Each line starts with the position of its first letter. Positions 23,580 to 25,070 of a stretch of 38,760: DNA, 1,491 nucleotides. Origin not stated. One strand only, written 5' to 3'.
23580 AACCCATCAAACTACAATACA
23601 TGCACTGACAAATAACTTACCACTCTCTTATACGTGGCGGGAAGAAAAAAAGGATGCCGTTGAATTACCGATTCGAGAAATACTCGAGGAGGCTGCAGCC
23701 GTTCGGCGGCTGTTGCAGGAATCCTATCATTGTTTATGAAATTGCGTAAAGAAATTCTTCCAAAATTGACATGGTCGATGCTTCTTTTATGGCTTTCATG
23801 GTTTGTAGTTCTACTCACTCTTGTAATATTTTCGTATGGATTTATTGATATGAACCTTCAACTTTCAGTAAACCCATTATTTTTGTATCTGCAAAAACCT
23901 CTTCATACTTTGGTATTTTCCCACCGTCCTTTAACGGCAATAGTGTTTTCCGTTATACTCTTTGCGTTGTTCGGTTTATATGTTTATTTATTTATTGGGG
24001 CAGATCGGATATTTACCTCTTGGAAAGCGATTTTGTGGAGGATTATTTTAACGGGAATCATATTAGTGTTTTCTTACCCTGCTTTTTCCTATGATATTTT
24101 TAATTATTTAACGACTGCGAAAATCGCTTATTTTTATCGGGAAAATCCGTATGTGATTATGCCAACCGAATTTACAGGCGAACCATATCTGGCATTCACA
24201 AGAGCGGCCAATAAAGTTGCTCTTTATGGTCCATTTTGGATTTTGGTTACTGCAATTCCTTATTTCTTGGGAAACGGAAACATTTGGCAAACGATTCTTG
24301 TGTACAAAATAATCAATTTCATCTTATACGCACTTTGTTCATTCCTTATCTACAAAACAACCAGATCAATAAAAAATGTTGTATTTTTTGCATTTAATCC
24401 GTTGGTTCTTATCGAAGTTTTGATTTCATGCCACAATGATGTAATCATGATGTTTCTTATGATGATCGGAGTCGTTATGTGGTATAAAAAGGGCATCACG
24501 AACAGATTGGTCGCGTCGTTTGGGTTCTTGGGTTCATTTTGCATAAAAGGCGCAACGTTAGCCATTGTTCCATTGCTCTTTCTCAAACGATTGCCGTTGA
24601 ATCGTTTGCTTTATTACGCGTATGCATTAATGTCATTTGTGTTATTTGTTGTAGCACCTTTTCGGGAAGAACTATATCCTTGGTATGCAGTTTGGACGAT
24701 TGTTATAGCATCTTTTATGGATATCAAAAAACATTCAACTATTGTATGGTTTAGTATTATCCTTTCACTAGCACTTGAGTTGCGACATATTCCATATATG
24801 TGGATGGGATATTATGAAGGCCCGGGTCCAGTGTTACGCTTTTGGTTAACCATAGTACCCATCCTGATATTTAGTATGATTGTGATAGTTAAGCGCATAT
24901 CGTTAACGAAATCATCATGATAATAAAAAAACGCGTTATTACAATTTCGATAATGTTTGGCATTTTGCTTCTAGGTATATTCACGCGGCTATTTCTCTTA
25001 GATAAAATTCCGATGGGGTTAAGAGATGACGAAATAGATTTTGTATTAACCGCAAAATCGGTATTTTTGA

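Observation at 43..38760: Array of 17 GT-C glycosyltransferases from at least six subfamilies: a candidate extracytoplasmic glycan-building system with unknown acceptor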

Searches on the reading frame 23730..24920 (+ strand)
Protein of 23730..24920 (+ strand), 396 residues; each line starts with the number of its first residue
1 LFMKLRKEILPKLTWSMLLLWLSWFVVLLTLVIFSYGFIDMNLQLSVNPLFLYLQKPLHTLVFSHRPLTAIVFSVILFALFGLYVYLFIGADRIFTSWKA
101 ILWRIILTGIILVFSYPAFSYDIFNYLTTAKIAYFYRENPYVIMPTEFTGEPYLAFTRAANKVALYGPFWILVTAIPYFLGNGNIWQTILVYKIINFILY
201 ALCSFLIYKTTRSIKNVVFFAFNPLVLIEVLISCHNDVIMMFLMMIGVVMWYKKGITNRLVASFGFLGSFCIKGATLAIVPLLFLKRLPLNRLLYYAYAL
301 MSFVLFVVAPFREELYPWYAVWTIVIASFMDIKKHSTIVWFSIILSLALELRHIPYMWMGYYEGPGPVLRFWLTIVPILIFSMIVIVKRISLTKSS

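Call 4: search_protein_families(library=pfam, proteins=[window:23730-24920:+], max_evalue=0.01)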
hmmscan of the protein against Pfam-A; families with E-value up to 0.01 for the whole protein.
window:23730-24920:+ (396 aa): 0 families

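Call 9: search_protein_families(library=ncbifam, proteins=[window:23730-24920:+], max_evalue=0.01)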
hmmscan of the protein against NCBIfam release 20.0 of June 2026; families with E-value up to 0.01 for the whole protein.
window:23730-24920:+ (396 aa): 0 families

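Call 19: find_homologous_proteins(query=window:23730-24920:+)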
Query window:23730-24920:+ (396 aa): 889 proteins with E <= 0.001 among 8000 candidates; the best 120 are listed.
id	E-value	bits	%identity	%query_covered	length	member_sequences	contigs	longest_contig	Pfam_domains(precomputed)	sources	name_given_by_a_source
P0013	2.3e-249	846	99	99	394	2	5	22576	PF26314.1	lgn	-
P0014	1.5e-127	444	53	92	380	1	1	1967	PF26314.1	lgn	-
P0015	2.2e-127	444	56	93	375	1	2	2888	PF26314.1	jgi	-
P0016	2.5e-127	444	56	90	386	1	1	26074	PF26314.1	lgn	-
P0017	4.3e-125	436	54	94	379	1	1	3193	PF26314.1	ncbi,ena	-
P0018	5.7e-125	436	55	92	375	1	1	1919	PF26314.1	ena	-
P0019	9.3e-125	435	55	92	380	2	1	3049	PF26314.1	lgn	-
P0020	2.4e-124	434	56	91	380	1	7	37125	PF26314.1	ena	-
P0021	5.1e-124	433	53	95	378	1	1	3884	PF26314.1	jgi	jgi:hypothetical protein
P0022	6.3e-124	432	57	89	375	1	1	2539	PF26314.1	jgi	jgi:hypothetical protein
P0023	6.9e-124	432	53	94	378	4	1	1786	PF26314.1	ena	-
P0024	9.7e-124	432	53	94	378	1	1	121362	PF26314.1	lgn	-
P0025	9.9e-124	432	54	91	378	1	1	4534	PF26314.1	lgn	-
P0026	2.0e-123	431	55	92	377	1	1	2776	PF26314.1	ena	-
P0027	4.3e-123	430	54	93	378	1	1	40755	PF26314.1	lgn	-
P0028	4.3e-123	430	56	89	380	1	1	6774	PF26314.1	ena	-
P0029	9.4e-123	429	55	88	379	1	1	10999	PF26314.1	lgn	-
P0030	2.6e-122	427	57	87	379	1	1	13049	PF26314.1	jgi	jgi:hypothetical protein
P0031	3.1e-122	427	54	92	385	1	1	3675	PF26314.1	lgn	-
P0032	5.5e-122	426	54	90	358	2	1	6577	PF26314.1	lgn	-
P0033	1.9e-121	424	52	92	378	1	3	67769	PF26314.1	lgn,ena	-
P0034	3.4e-121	424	55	89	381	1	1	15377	PF26314.1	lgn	-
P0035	7.7e-121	422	53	90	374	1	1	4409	PF26314.1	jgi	-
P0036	1.8e-120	421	53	89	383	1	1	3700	PF26314.1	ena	-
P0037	8.0e-120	419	52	91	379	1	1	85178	PF26314.1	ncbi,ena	-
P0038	4.9e-119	416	53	92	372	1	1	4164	PF26314.1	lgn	-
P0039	6.1e-119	416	53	92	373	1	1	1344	PF26314.1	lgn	-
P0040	9.5e-119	415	53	90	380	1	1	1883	PF26314.1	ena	-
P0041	3.0e-118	414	52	92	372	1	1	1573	PF26314.1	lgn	-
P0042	5.5e-118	413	51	95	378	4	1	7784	PF26314.1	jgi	-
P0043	6.8e-118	413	51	92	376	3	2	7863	PF26314.1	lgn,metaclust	metaclust:\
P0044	8.3e-118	412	53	94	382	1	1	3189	PF26314.1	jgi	jgi:hypothetical protein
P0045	1.4e-117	412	52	91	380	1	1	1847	PF26314.1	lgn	-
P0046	2.2e-117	411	51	93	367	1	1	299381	PF26314.1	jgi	jgi:hypothetical protein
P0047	3.2e-117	410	54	92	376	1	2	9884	PF26314.1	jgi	-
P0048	3.9e-117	410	51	90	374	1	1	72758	PF26314.1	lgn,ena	-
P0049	4.1e-117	410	54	89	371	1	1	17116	PF26314.1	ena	-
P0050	4.5e-117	410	52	93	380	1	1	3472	PF26314.1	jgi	jgi:hypothetical protein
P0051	4.9e-117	410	51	94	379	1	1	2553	PF26314.1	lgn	-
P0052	5.8e-117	410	52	93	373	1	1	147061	PF26314.1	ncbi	-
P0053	8.5e-117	409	52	93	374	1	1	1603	PF26314.1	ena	-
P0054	1.3e-116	408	52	94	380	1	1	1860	PF26314.1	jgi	jgi:hypothetical protein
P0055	1.7e-116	408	51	91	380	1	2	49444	PF26314.1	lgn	-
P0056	3.0e-116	407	51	90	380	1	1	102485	PF26314.1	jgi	jgi:hypothetical protein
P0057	3.3e-116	407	53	92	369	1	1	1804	PF26314.1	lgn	-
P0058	3.7e-116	407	52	94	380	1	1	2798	PF26314.1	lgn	-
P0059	3.8e-116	407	49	93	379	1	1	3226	PF26314.1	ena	-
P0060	4.6e-116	407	50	93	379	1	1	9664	PF26314.1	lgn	-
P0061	5.6e-116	406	50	93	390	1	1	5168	PF26314.1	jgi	jgi:hypothetical protein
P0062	5.9e-116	406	54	88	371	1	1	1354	PF26314.1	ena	-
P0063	6.4e-116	406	54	92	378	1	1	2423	PF26314.1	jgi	jgi:hypothetical protein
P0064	7.3e-116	406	51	89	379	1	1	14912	PF26314.1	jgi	jgi:hypothetical protein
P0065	7.8e-116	406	52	90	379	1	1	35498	PF26314.1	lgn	-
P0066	8.5e-116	406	53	90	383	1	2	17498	PF26314.1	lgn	-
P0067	1.2e-115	405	53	88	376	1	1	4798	PF26314.1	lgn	-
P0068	1.5e-115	405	57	78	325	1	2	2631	PF26314.1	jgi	-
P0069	3.7e-115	404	51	93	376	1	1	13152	PF26314.1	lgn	-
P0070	6.1e-115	403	52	89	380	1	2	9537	PF26314.1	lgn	-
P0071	6.4e-115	403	52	88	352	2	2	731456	PF26314.1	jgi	jgi:hypothetical protein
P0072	9.4e-115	402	49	92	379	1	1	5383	PF26314.1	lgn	-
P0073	9.7e-115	402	51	92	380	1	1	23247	PF26314.1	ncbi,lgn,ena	-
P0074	1.2e-114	402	54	91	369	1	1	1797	PF26314.1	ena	-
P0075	2.4e-114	401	50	95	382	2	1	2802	PF26314.1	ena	-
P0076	3.1e-114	401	49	93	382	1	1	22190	PF26314.1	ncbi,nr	ncbi:MAG: hypothetical protein NT149_02575 [Candidatus Gottesmanbacteria bacterium]|nr:hypothetical 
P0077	3.5e-114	400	53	88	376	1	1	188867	PF26314.1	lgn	-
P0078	3.9e-114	400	49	96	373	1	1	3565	PF26314.1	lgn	-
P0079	4.2e-114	400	51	92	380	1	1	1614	PF26314.1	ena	-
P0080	4.4e-114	400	52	93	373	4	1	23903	PF26314.1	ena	-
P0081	5.2e-114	400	54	84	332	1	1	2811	PF26314.1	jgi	-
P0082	1.2e-113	399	55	87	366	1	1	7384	PF26314.1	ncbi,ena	-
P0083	3.4e-113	397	51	93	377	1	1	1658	PF26314.1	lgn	-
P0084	5.5e-113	396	50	94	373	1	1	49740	PF26314.1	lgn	-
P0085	6.9e-113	396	50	91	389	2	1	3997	PF26314.1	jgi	-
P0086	1.2e-112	395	49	92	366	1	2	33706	PF26314.1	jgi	jgi:hypothetical protein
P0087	1.6e-112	395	50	93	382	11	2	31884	PF26314.1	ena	-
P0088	2.0e-112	395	49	92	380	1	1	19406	PF26314.1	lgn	-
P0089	3.1e-112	394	49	90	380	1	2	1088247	PF26314.1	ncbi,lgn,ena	-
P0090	3.4e-112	394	50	92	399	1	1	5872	PF26314.1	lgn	-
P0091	9.2e-112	392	50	96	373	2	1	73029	PF26314.1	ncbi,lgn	-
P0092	2.3e-111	391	51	88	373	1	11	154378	PF26314.1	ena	-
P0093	3.7e-111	390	52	90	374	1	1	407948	PF26314.1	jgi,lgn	jgi:hypothetical protein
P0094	9.2e-111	389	51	94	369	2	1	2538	PF26314.1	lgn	-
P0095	1.4e-110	389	53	90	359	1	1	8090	PF26314.1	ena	-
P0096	1.5e-110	388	51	90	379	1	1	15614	PF26314.1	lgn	-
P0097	1.8e-110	388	50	92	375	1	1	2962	PF26314.1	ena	-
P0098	1.9e-110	388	52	91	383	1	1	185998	PF26314.1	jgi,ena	-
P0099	2.2e-110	388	49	91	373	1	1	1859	PF26314.1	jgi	jgi:hypothetical protein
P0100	1.9e-109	385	49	92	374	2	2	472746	PF26314.1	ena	-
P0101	3.5e-109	384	50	94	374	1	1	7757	PF26314.1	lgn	-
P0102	6.8e-109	383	56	76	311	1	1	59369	PF26314.1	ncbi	ncbi:MAG: hypothetical protein V1917_01630 [Candidatus Gottesmanbacteria bacterium]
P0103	1.3e-108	382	51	91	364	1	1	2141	PF26314.1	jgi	jgi:hypothetical protein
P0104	2.8e-108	381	48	94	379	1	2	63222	PF26314.1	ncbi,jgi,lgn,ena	-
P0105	7.0e-108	380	53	92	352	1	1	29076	PF26314.1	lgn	-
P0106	4.8e-107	377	47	95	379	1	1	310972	PF26314.1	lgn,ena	-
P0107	5.2e-107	377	51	90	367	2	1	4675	PF26314.1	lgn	-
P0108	6.2e-107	377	49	91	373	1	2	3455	PF26314.1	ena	-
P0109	7.3e-107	376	50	90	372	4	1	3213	PF26314.1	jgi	-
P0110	8.5e-107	376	51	92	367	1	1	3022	PF09594.17,PF26314.1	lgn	-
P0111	6.5e-106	373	49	94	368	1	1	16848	PF26314.1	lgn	-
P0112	8.4e-106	373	49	89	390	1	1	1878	PF26314.1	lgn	-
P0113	2.2e-105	371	50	93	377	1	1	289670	PF26314.1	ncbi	-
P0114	2.7e-105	371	52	80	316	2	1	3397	PF26314.1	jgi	-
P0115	5.5e-104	367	48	93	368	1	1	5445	PF26314.1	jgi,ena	-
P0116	8.0e-104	366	51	78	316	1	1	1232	PF26314.1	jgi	jgi:hypothetical protein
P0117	1.9e-103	365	53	82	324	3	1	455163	PF26314.1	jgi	jgi:hypothetical protein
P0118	5.4e-103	364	51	90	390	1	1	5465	PF26314.1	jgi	jgi:hypothetical protein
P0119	6.3e-103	363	52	90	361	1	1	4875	PF26314.1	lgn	-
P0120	7.6e-103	363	56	72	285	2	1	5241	PF26314.1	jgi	jgi:hypothetical protein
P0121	1.7e-102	362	52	90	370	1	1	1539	PF26314.1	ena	-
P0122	2.7e-102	361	49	92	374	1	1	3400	PF26314.1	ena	-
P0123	1.0e-101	359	50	92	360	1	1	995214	PF26314.1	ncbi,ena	-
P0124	1.1e-101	359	51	88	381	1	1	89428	PF26314.1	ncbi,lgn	-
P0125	1.2e-101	359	47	90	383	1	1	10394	PF26314.1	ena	-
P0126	1.3e-101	359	47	92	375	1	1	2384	PF26314.1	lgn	-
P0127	2.0e-101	358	50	89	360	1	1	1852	PF26314.1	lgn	-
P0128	4.0e-101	357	49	91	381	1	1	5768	PF26314.1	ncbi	-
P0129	6.0e-101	357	50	91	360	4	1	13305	PF26314.1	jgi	jgi:hypothetical protein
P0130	8.7e-101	356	47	91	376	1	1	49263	PF26314.1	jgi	jgi:hypothetical protein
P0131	1.0e-100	356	51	89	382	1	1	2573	PF26314.1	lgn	-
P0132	1.2e-100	356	49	89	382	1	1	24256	PF26314.1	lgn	-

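Call 20: find_encoding_contigs(protein=P0089, flank=10000, max_places=2)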
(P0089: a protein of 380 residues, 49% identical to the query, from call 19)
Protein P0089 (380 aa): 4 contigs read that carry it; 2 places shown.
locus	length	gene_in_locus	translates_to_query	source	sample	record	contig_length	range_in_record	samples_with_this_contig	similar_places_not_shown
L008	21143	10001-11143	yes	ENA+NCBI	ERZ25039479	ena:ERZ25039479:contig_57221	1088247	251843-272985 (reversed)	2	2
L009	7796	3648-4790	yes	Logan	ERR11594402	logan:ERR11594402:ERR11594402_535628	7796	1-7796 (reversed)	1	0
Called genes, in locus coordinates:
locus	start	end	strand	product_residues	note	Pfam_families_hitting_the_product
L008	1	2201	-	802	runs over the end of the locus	PF09586:YfhO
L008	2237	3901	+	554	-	PF02366:PMT (weak), PF13231:PMT_2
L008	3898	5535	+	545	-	PF13231:PMT_2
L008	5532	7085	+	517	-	-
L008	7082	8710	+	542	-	-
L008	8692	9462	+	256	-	PF00535:Glycos_transf_2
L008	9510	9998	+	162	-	-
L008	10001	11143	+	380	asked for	PF26314:MptA_B_family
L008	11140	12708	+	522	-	PF10131:PTPS_related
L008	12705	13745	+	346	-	PF13439:Glyco_transf_4, PF20706:GT4-conflict, PF00534:Glycos_transf_1, PF13692:Glyco_trans_1_4, PF13524:Glyco_trans_1_2 (weak)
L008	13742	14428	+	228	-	PF00535:Glycos_transf_2, PF10111:Glyco_tranf_2_2, PF13641:Glyco_tranf_2_3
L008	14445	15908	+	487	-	-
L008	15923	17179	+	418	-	PF01943:Polysacc_synt (weak), PF13440:Polysacc_synt_3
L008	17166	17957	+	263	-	PF00535:Glycos_transf_2, PF10111:Glyco_tranf_2_2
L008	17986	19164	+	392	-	PF01041:DegT_DnrJ_EryC1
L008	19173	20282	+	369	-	PF13439:Glyco_transf_4, PF13579:Glyco_trans_4_4 (weak), PF20706:GT4-conflict, PF00534:Glycos_transf_1, PF13692:Glyco_trans_1_4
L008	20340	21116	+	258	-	PF00483:NTP_transferase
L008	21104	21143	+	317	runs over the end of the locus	PF01073:3Beta_HSD, PF01370:Epimerase, PF02719:Polysacc_synt_2, PF04321:RmlD_sub_bind, PF05368:NmrA (weak), PF16363:GDP_Man_Dehyd, PF07993:NAD_binding_4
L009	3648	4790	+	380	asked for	PF26314:MptA_B_family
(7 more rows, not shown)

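Call 30: search_solved_structures(query=A3, max_evalue=1, show_alignments=2)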
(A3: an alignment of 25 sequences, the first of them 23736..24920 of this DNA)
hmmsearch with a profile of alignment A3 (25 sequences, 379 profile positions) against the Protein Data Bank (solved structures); distinct sequences matched with E-value up to 1: 1.
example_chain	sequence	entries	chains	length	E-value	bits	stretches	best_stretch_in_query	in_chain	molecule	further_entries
9rij_C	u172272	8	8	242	0.51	12.6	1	92-146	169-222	Genome polyprotein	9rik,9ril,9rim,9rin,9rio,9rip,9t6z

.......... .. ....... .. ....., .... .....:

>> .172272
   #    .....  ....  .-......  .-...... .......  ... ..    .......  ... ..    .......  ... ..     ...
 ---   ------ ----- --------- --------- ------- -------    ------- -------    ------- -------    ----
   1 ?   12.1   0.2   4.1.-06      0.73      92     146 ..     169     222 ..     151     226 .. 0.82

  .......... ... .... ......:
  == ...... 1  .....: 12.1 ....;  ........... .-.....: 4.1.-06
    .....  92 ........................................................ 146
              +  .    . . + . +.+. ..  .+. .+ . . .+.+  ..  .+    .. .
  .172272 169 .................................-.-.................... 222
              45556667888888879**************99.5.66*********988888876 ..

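Call 31: search_protein_families(library=pfam, proteins=[window:23736-24920:+], max_evalue=10)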
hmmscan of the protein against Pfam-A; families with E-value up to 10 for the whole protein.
window:23736-24920:+ (394 aa): 0 families

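Call 46: predict_structure(alignment_id=A3)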
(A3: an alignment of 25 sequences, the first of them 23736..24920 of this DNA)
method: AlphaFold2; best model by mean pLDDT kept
length: 394 residues; sequences in the alignment: 25
mean_pLDDT: 83.4   pTM: 0.86
mean pLDDT of the five models: 83.4, 83.2, 83.0, 82.4, 80.9
residues with pLDDT >= 90: 199; 70-90: 120; 50-70: 55; < 50: 20
segments of 3 or more residues with pLDDT < 50: 139-145, 152-161
pLDDT, mean of each block of 10 residues (from residue 1): 53 90 97 84 83 92 93 97 96 91 96 75 58 61 49 45 65 82 80 94 97 98 94 84 93 93 88 73 82 92 78 75 96 95 92 83 82 90 90 69
secondary structure, 60 per line:
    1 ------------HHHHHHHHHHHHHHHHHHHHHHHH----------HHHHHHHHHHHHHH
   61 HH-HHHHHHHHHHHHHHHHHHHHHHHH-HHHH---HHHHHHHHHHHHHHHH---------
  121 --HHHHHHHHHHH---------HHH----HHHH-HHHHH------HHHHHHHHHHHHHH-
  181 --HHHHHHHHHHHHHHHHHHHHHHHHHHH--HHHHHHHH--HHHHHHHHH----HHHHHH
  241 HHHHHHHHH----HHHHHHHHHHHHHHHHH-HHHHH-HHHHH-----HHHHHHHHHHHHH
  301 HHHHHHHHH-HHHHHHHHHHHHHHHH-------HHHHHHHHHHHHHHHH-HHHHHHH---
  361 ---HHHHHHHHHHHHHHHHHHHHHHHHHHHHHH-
elements in order: H13-36 H47-62 H64-87 H89-92 H96-111 H123-133 H150-153 H155-159 H166-179 H183-209 H212-219 H222-230 H235-249 H254-270 H272-276 H278-282 H288-309 H311-326 H334-349 H351-357 H364-393

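Call 50: fold_search(model_id=the predicted structure, library=pdb)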
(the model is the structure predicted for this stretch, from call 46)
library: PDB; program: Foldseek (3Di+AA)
matches with E <= 10: 256; with E <= 0.001: 0
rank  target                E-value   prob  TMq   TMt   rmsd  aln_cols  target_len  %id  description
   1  9s6r_A                3.5e-01  0.97  0.36  0.37  15.3       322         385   15  Ternary cryo-EM structure of yeast ALG3 with Dol25-PP-GlcNAc2Man5, Dol25-P-Man, and Fab (released 2026-03-18)
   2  6iv0_C                8.7e-01  0.16  0.16  0.21  26.3       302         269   12  Crystal structure of a bacterial Bestrophin homolog from Klebsiella pneumoniae with a mutation I180A (released 2019-11-13)
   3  6i1z_B                1.1e+00  0.09  0.14  0.16  20.1       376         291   12  Outward facing structure of apo CST (released 2019-06-05)
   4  4zq0_A                1.2e+00  0.13  0.13  0.19  19.0       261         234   16  crystal structure of Giardia 14-3-3 in complex with the phosphopeptide A8Ap (released 2016-03-30)
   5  9ub7_B                1.2e+00  0.23  0.23  0.23  15.5       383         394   14  Structure of glycosylphosphatidylinositol transamidase,state 1 (released 2026-04-08)
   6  8t1p_C                1.2e+00  0.11  0.16  0.12  23.5       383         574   13  Heterodimeric ABC transporter BmrCD in the occluded conformation bound to ADPVi: BmrCD_OC-ADPVi (released 2023-11-15)
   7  6i1z_A                1.5e+00  0.05  0.11  0.14  20.6       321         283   16  Outward facing structure of apo CST (released 2019-06-05)
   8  8fed_I                1.6e+00  0.13  0.15  0.21  18.4       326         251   14  Structure of Mce1-LucB complex from Mycobacterium smegmatis (Map1) (released 2023-02-22)
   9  8fed_J                1.6e+00  0.09  0.13  0.17  20.7       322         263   10  Structure of Mce1-LucB complex from Mycobacterium smegmatis (Map1) (released 2023-02-22)
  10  6ivo_C                1.6e+00  0.09  0.13  0.17  26.7       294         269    9  Crystal structure of a membrane protein P208A (released 2019-11-06)
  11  6tjv_F                1.6e+00  0.09  0.19  0.14  16.6       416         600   13  Structure of the NDH-1MS complex from Thermosynechococcus elongatus (released 2020-02-19)
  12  3qf4_A                1.6e+00  0.08  0.13  0.10  23.8       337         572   15  Crystal structure of a heterodimeric ABC transporter in its inward-facing conformation (released 2012-03-28)
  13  8voz_A                1.7e+00  0.12  0.19  0.14  24.5       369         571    9  Cryo-EM structure of the ABC transporter PCAT1 cysteine-free core bound with MgADP and substrate (released 2024-10-30)
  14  4s0f_A                1.7e+00  0.06  0.13  0.10  25.7       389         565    8  Crystal structure of the peptidase-containing ABC transporter PCAT1 E648Q mutant complexed with ATPgS in an occluded c (released 2015-07-22)
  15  8fef_I                1.8e+00  0.13  0.15  0.22  18.3       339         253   14  Structure of Mce1 transporter from Mycobacterium smegmatis (Map0) (released 2023-02-22)
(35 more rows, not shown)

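Call 51: find_related_loci(query=A3, collection=metagenome_contigs, flank=10000)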
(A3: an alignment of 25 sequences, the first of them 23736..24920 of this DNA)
Query A3 (394 aa) in metagenome_contigs; peptide patterns used: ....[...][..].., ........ (x = any residue, [..] = any of these).
351 stretches matched a pattern; 316 encode a relative of the query (tblastn E <= 1e-3); the best 80 are kept; 80 distinct loci.
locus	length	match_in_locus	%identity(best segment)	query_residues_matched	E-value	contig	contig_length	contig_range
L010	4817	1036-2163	54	14-392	1e-134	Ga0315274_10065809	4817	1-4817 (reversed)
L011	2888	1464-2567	56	21-388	3e-137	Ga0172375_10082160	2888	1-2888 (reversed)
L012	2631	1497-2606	54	23-389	3e-136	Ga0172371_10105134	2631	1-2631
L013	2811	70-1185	53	20-392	6e-135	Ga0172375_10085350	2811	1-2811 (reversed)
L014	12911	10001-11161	52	4-390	6e-128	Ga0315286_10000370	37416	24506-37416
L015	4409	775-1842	53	32-388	3e-129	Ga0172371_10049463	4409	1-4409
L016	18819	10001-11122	51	14-387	2e-126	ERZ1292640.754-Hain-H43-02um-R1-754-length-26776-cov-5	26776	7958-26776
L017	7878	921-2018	51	22-387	1e-123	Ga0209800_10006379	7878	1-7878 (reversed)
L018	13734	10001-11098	51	22-387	2e-123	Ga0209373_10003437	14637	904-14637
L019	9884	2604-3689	54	23-386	9e-123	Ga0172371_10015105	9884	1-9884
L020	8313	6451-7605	50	10-394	8e-123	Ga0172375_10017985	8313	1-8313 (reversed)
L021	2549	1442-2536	56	14-376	3e-128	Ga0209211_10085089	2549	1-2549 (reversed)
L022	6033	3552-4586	57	22-376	3e-121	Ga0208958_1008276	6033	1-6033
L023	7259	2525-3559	57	22-376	4e-121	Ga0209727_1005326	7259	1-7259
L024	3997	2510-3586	50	21-379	2e-121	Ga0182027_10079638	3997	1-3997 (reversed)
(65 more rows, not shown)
